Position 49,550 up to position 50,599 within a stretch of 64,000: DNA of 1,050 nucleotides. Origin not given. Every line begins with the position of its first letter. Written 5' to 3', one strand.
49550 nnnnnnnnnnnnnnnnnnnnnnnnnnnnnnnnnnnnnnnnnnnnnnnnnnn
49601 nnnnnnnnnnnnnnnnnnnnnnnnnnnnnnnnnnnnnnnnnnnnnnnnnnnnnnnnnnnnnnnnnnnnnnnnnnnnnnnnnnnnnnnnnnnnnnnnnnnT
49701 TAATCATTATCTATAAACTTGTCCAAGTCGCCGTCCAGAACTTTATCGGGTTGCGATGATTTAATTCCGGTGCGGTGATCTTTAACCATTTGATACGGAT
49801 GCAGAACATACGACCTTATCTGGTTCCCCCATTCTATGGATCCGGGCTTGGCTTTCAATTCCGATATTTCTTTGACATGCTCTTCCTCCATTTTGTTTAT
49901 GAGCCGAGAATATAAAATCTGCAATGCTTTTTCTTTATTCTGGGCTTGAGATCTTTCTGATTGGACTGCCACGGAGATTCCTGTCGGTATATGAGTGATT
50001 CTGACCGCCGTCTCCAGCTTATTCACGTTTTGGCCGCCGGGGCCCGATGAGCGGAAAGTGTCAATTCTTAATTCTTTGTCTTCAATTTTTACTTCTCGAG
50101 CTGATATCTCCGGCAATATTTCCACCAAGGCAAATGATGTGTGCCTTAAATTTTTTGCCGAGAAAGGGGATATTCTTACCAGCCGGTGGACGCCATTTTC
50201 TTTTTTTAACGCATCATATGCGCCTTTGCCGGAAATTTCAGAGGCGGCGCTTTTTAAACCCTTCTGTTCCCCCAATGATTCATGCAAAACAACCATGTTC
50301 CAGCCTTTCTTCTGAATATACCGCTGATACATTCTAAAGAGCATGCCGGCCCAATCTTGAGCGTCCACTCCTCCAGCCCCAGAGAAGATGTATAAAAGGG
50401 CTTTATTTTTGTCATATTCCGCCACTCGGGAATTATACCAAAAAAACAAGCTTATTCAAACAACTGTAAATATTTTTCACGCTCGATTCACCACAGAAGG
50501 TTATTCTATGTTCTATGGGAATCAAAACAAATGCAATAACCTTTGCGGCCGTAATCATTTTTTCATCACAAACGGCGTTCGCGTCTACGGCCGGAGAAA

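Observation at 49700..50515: RF2 gene encoding only domains 2-4: no domain 1, no programmed +1 frameshift, no room upstream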

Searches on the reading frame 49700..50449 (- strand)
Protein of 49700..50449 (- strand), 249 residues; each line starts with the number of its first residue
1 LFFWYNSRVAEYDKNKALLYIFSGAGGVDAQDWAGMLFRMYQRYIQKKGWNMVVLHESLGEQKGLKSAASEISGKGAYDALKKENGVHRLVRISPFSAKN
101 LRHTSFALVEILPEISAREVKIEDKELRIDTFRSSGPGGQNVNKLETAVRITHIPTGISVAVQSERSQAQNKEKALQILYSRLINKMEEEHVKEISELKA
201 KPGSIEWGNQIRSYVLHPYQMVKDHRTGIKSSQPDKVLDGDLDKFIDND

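Call 3: search_protein_families(library=ncbifam, proteins=[window:49700-50449:-], max_evalue=0.01)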
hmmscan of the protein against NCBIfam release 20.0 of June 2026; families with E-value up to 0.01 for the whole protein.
window:49700-50449:- (249 aa): 5 families
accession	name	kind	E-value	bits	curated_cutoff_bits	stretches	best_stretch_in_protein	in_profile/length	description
TIGR00020.2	prfB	exception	1.4e-109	366.3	370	1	10-248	111-350/353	peptide chain release factor 2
TIGR00019.1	prfA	equivalog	1.9e-71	240.9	423.25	1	12-247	109-344/361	peptide chain release factor 1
NF001859.2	PRK00591.1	equivalog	2.2e-70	237.5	400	1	12-247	101-336/347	peptide chain release factor 1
TIGR03072.1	release_prfH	equivalog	7.2e-34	117.1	166.65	1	18-214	2-195/200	peptide chain release factor H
NF006718.0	PRK09256.1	equivalog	7.9e-14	51.5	100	1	118-152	8-42/140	alternative ribosome rescue aminoacyl-tRNA hydrolase ArfB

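Call 4: search_protein_families(library=pfam, proteins=[window:49700-50449:-], max_evalue=0.01)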
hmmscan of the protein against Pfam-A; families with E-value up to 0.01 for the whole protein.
window:49700-50449:- (249 aa): 2 families
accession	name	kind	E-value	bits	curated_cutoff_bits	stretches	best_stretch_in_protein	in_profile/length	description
PF00472.26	RF-1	-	2.2e-40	137.7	35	1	119-226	4-116/116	RF-1 domain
PF03462.23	PCRF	-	3.6e-37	128.5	24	1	11-109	96-194/194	PCRF domain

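Call 5: find_homologous_proteins(query=window:49700-50449:-, max_evalue=1e-20)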
Query window:49700-50449:- (249 aa): 8000 proteins with E <= 1e-20 among 8000 candidates; the best 120 are listed.
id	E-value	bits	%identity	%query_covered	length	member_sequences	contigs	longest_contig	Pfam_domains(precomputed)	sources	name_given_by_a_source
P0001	1.1e-153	528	100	97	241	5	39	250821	PF03462.24,PF00472.27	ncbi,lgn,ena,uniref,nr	ncbi:MAG: Peptide chain release factor 2 [Candidatus Yanofskybacteria bacterium GW2011_GWA1_44_21]|u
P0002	1.8e-134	465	87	97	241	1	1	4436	PF03462.24,PF00472.27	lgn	-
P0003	7.5e-127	440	83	95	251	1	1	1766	PF03462.24,PF00472.27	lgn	-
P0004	1.6e-126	439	80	97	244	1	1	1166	PF03462.24,PF00472.27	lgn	-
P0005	9.1e-122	423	79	95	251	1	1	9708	PF03462.24,PF00472.27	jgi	jgi:peptide chain release factor 2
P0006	3.6e-120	418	78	95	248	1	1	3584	PF03462.24,PF00472.27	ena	-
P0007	5.1e-120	417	77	98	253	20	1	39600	PF03462.24,PF00472.27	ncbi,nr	ncbi:MAG: peptide chain release factor-like protein [bacterium]|nr:peptide chain release factor-like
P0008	5.7e-120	417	77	95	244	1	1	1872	PF03462.24,PF00472.27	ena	-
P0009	3.9e-119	415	76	96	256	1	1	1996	PF03462.24,PF00472.27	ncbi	-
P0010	5.4e-119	414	77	95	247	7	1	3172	PF03462.24,PF00472.27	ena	-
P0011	5.9e-119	414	78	94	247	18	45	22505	PF03462.24,PF00472.27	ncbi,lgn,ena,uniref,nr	ncbi:MAG: hypothetical protein A2736_00315 [Candidatus Yanofskybacteria bacterium RIFCSPHIGHO2_01_FU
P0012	6.2e-119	414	77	95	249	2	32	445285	PF03462.24,PF00472.27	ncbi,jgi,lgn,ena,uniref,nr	ncbi:MAG: Peptide chain release factor 2, RF-2 [Candidatus Yanofskybacteria bacterium GW2011_GWF1_44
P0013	8.3e-119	413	78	95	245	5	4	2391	PF03462.24,PF00472.27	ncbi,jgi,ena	-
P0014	8.6e-119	413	76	97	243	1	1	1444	PF03462.24,PF00472.27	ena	-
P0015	2.1e-118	412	76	96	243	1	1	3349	PF03462.24,PF00472.27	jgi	-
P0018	9.6e-118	410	76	96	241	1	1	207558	PF03462.24,PF00472.27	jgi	jgi:peptide chain release factor 2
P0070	2.6e-115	402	76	96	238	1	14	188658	PF03462.24,PF00472.27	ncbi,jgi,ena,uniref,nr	ncbi:MAG: hypothetical protein A2651_00900 [Candidatus Yanofskybacteria bacterium RIFCSPHIGHO2_01_FU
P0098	8.3e-115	400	75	96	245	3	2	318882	PF03462.24,PF00472.27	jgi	jgi:peptide chain release factor 2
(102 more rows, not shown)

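Call 12: find_encoding_contigs(protein=P0001, flank=10000, max_places=6)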
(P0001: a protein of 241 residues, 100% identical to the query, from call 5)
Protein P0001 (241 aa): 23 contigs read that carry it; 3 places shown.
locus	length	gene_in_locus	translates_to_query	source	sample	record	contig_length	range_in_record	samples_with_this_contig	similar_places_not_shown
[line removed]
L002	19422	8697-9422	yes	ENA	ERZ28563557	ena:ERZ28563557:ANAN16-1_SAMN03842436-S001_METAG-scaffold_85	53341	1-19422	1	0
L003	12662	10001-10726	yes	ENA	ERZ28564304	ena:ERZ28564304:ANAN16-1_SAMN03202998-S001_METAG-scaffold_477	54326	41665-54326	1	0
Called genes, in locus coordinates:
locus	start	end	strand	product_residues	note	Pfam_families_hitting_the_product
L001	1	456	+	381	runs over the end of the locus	PF13439:Glyco_transf_4, PF20706:GT4-conflict, PF00534:Glycos_transf_1, PF13692:Glyco_trans_1_4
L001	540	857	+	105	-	-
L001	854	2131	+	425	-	PF01145:Band_7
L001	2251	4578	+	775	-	PF13196:DUF4012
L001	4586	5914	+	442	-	PF03023:MurJ, PF01554:MatE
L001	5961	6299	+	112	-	-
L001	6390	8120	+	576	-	PF00009:GTP_EFTU, PF00071:Ras (weak), PF22042:EF-G_D2 (weak), PF14492:EFG_III (weak), PF00679:EFG_C, PF06421:LepA_C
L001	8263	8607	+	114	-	PF04977:DivIC (weak)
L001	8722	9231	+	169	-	-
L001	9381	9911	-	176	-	PF03734:YkuD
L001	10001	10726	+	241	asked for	PF03462:PCRF, PF00472:RF-1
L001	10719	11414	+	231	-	PF02463:SMC_N (faint), PF00005:ABC_tran, PF13304:AAA_21 (faint)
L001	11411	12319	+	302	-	PF18075:FtsX_ECD, PF02687:FtsX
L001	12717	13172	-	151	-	-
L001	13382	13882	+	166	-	PF13420:Acetyltransf_4, PF00583:Acetyltransf_1, PF13673:Acetyltransf_10, PF13508:Acetyltransf_7 (weak)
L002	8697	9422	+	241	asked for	PF03462:PCRF, PF00472:RF-1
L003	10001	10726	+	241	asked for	PF03462:PCRF, PF00472:RF-1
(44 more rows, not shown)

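Call 14: find_encoding_contigs(protein=P0012, flank=6000, max_places=1)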
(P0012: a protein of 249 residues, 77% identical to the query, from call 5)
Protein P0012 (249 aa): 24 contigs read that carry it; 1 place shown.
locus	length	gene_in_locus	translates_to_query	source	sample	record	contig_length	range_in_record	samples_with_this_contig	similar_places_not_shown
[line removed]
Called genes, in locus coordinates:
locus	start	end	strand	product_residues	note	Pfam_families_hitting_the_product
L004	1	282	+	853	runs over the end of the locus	PF13196:DUF4012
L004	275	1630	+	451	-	PF03023:MurJ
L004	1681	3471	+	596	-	PF00009:GTP_EFTU, PF03144:GTP_EFTU_D2, PF22042:EF-G_D2 (weak), PF14492:EFG_III (weak), PF00679:EFG_C, PF06421:LepA_C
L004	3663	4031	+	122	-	PF04977:DivIC (weak)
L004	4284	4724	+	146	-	PF01894:YjbQ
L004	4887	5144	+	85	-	-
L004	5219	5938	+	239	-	-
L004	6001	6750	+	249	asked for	PF03462:PCRF, PF00472:RF-1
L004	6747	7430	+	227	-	PF02463:SMC_N (faint), PF00005:ABC_tran, PF13304:AAA_21 (faint)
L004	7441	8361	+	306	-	PF18075:FtsX_ECD, PF02687:FtsX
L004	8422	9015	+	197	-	-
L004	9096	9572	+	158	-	-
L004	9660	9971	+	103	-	-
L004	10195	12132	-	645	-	PF00004:AAA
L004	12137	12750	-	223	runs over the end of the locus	-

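Call 15: find_encoding_contigs(protein=P0018, flank=6000, max_places=1)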
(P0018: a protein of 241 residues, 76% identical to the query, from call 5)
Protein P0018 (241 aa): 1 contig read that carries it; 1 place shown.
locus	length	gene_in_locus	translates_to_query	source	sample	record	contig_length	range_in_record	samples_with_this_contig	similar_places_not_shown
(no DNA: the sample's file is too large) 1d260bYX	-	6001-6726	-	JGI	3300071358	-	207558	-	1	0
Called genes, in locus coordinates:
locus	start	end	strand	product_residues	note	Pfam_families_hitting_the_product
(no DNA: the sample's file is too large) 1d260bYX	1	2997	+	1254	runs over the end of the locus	?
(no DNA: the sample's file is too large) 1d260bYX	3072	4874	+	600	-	PF00009:GTP_EFTU, PF00071:Ras (weak), PF03144:GTP_EFTU_D2, PF22042:EF-G_D2 (weak), PF14492:EFG_III (weak), PF00679:EFG_C, PF06421:LepA_C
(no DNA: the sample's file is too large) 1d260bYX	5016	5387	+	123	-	PF04977:DivIC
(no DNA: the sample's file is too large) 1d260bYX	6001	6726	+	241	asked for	PF03462:PCRF, PF00472:RF-1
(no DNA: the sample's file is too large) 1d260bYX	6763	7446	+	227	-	PF02463:SMC_N (faint), PF00005:ABC_tran, PF13304:AAA_21 (faint)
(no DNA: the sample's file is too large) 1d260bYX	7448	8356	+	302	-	PF18075:FtsX_ECD, PF02687:FtsX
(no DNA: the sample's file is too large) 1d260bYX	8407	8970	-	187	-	PF28474:DUF8412, PF13376:OmdA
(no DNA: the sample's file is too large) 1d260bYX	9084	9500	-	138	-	PF01243:PNPOx_N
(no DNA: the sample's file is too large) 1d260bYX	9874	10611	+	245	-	-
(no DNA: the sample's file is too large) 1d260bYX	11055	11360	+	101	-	-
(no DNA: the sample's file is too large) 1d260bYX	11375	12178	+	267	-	PF13462:Thioredoxin_4, PF13098:Thioredoxin_2 (faint), PF01323:DSBA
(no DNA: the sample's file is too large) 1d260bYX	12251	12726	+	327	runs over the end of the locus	PF18920:DUF5671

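Call 16: find_encoding_contigs(protein=P0070, flank=6000, max_places=1)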
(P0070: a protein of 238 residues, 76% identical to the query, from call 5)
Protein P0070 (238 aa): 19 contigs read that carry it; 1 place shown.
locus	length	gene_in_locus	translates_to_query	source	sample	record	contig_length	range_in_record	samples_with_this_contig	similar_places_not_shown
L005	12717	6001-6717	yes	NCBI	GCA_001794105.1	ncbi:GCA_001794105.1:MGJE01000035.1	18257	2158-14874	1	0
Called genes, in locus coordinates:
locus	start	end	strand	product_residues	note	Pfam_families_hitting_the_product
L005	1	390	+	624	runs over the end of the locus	PF13196:DUF4012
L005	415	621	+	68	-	-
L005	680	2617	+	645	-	PF00009:GTP_EFTU, PF22042:EF-G_D2, PF03144:GTP_EFTU_D2, PF14492:EFG_III (weak), PF00679:EFG_C, PF06421:LepA_C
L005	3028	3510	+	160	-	PF03703:bPH_2 (weak)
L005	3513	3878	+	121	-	PF04977:DivIC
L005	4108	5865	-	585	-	-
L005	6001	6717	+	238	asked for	PF03462:PCRF, PF00472:RF-1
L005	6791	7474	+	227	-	PF00005:ABC_tran, PF13304:AAA_21 (faint)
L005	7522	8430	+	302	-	PF18075:FtsX_ECD, PF02687:FtsX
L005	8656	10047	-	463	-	PF00239:Resolvase, PF07508:Recombinase, PF13408:Zn_ribbon_recom (weak)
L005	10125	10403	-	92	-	-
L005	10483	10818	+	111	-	-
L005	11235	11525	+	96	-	-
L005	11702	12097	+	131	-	PF07883:Cupin_2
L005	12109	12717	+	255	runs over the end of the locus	PF00106:adh_short, PF08659:KR, PF13561:adh_short_C2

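Call 17: find_encoding_contigs(protein=P0098, flank=6000, max_places=1)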
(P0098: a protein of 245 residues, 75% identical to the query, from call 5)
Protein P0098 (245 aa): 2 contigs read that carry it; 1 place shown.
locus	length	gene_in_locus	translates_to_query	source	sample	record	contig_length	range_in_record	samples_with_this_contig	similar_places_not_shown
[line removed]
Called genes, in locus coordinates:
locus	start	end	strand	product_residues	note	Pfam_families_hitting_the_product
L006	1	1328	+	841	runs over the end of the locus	PF13196:DUF4012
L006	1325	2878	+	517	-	PF03023:MurJ, PF13440:Polysacc_synt_3 (weak), PF01554:MatE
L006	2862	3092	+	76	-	-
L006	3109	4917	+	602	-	PF00009:GTP_EFTU, PF00071:Ras, PF22042:EF-G_D2 (faint), PF03144:GTP_EFTU_D2 (weak), PF14492:EFG_III (weak), PF00679:EFG_C, PF06421:LepA_C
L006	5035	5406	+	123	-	-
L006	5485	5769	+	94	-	-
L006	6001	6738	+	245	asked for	PF03462:PCRF, PF00472:RF-1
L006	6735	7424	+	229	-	PF00005:ABC_tran, PF13304:AAA_21 (faint)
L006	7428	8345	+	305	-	PF18075:FtsX_ECD, PF02687:FtsX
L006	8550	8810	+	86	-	PF01541:GIY-YIG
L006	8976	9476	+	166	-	-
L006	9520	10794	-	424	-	PF00890:FAD_binding_2 (weak), PF01134:GIDA (weak), PF01266:DAO (faint), PF03486:HI0933_like, PF07992:Pyr_redox_2 (faint), PF12831:FAD_oxidored, PF22780:HI0933_like_1st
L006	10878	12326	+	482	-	PF03193:RsgA_GTPase (faint), PF00005:ABC_tran, PF02463:SMC_N (faint), PF13191:AAA_16 (faint), PF13401:AAA_22 (faint), PF13476:AAA_23 (faint), PF13555:AAA_29 (faint), PF00005:ABC_tran, +3 more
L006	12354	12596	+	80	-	PF01541:GIY-YIG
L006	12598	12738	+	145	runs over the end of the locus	PF10648:Gmad2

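Call 18: search_protein_representatives(protein=window:49700-50425:-)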
Query: 241 residues. Proteins with E-value up to 0.001 (for the whole library): 20704; up to 1e-10: 9968; up to 1e-30: 2334. The best 150 are listed.
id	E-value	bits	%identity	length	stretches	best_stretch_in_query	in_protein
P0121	1.5e-86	306.1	62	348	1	3-239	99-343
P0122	1.4e-79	283.3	54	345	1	4-239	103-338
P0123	3.8e-79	281.9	57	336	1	3-238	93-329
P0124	1.3e-78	280.2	55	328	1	3-239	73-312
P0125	2.6e-78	279.1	56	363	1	4-238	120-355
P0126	2.4e-77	276.0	56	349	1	3-240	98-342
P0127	6.6e-77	274.5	74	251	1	3-173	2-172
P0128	2.5e-76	272.7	53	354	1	2-239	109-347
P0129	3.3e-76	272.3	54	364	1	2-238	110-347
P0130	4.9e-76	271.7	55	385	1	3-239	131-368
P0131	1.1e-75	270.6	55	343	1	3-240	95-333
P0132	1.3e-75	270.3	52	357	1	3-235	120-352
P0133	1.5e-74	266.8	55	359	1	3-239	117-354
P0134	1.8e-74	266.6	52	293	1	2-239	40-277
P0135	2.0e-74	266.5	55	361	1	3-238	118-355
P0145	4.3e-72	258.8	53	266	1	3-238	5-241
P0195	5.7e-68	245.3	53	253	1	6-235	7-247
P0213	3.1e-66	239.7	51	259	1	3-239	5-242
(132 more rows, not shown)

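Call 20: list_cluster_members(proteins=[P0121, P0122, P0123, P0125, P0126, P0145, P0195, P0213])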
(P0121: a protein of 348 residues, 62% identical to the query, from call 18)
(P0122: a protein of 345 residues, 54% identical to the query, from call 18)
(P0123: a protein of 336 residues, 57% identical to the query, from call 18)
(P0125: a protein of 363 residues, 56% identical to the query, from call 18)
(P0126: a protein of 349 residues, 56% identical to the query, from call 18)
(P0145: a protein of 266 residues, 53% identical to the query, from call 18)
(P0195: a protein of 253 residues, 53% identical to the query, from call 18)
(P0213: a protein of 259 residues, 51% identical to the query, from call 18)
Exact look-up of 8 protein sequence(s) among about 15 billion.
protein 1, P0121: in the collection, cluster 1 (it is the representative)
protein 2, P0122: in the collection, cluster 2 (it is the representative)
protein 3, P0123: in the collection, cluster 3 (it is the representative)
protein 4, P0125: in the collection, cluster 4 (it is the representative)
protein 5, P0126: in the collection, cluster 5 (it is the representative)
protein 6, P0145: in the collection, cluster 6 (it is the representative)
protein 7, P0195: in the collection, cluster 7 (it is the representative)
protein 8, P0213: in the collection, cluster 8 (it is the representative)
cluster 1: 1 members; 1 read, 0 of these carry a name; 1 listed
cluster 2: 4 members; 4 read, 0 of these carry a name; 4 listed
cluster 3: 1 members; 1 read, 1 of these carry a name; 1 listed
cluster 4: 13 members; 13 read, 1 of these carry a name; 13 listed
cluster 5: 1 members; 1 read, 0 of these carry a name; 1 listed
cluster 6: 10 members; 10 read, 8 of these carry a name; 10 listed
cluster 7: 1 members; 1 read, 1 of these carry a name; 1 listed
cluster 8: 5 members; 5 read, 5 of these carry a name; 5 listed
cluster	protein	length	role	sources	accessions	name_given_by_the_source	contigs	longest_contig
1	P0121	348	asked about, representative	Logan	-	-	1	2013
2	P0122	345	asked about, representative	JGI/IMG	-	-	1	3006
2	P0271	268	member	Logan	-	-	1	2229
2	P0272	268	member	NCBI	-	-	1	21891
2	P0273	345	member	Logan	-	-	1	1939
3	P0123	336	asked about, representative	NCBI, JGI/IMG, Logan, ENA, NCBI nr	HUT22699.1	MAG TPA: peptide chain release factor 2 [Candidatus Bipolaricaulota bacterium] | peptide chain release factor 2 [Candidatus Bipolaricaulota bacterium]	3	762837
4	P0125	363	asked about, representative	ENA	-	-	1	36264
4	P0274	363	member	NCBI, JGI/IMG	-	peptide chain release factor 2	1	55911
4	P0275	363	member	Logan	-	-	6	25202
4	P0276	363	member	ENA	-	-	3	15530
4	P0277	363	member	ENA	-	-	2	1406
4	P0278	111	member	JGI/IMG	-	-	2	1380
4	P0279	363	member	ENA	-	-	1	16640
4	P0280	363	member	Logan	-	-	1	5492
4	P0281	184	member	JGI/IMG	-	-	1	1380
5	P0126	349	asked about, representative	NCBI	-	-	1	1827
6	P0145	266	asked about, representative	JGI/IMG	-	peptide chain release factor 2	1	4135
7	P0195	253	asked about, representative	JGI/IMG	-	peptide chain release factor 2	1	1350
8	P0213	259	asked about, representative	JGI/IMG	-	peptide chain release factor 2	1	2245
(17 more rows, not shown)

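Call 27: find_related_loci(query=A1, collection=genome_contigs, flank=5000)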
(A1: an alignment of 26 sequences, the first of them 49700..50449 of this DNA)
Query A1 (249 aa) in genome_contigs; peptide patterns used: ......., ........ (x = any residue, [..] = any of these).
600 stretches matched a pattern (row limit reached: there are more); 405 encode a relative of the query (tblastn E <= 1e-3); the best 80 are kept; 80 distinct loci.
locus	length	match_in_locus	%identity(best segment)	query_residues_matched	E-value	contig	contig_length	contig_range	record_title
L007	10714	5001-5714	57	10-246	1e-90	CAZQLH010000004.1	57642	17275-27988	MAG TPA_asm: uncultured Candidatus Saccharibacteria bacterium isolate SRP077602_co6_254 genome assembly, contig: NODE_84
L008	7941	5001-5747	53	9-249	2e-87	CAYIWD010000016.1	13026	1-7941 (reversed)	MAG TPA_asm: uncultured Candidatus Saccharibacteria bacterium isolate ERP119705_co3_600 genome assembly, contig: NODE_57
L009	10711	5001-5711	57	11-246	8e-87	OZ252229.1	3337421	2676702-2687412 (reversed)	MAG: Dehalococcoidia bacterium isolate e423ea1d-c589-4ead-98b4-a8e4e9e55514 genome assembly, chromosome: 1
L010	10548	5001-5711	57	12-247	2e-85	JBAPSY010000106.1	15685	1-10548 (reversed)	MAG: Anaerolineales bacterium isolate MFD02339_ilm_asm_bin15 k127_46179, whole genome shotgun sequence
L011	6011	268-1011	54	9-247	3e-85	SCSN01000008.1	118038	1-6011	MAG: Patescibacteria group bacterium isolate FW215_bin.14 FW215_bin.14-53749, whole genome shotgun sequence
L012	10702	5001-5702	58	17-247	9e-85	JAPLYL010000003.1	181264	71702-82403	MAG: Candidatus Parcubacteria bacterium isolate LacPavin_0920_WC57_MAG_42_180 LacPavin_0920_WC57_scaffold_63572, whole g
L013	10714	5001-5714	54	10-246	9e-84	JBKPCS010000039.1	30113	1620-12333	MAG: bacterium isolate GB_EKS_MAG_00045 GB_EKS_000000204584, whole genome shotgun sequence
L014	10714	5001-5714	55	12-247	9e-84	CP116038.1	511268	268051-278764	Candidatus Phytoplasma oryzae strain HN2022 chromosome, complete genome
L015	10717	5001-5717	54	12-248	8e-84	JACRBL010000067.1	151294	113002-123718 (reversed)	MAG: Chloroflexi bacterium isolate NC_groundwater_1619_Pr3_B-0.1um_56_27 SR-2_scaffold_141_4101480, whole genome shotgun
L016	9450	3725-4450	54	9-246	4e-84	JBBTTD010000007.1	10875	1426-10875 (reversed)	MAG: Patescibacteria group bacterium isolate H41-bin002_1 H41_bin002_1_000000000007, whole genome shotgun sequence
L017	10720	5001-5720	52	11-247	1e-83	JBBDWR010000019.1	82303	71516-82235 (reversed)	MAG: Actinomycetota bacterium isolate LejiaD_68_78 Lejia_D_579_length_82303_cov_46, whole genome shotgun sequence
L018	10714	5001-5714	56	13-247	9e-84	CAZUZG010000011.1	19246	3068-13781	MAG TPA_asm: uncultured Candidatus Saccharibacteria bacterium isolate SRP269290_co1_795 genome assembly, contig: NODE_35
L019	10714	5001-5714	54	12-247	1e-83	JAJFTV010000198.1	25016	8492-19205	MAG: Chloroflexota bacterium isolate bin.298 k141_876221, whole genome shotgun sequence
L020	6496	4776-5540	52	6-247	1e-83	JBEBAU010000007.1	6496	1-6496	MAG: Candidatus Parcubacteria bacterium isolate arikareeriver_2019_sw_WHONDRS-S19S_0023_B_bin.2 scaffold_1399826, whole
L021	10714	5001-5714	55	10-246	1e-83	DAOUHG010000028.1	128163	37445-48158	MAG TPA_asm: Dehalococcoidia bacterium isolate S1_7 k129_1640127, whole genome shotgun sequence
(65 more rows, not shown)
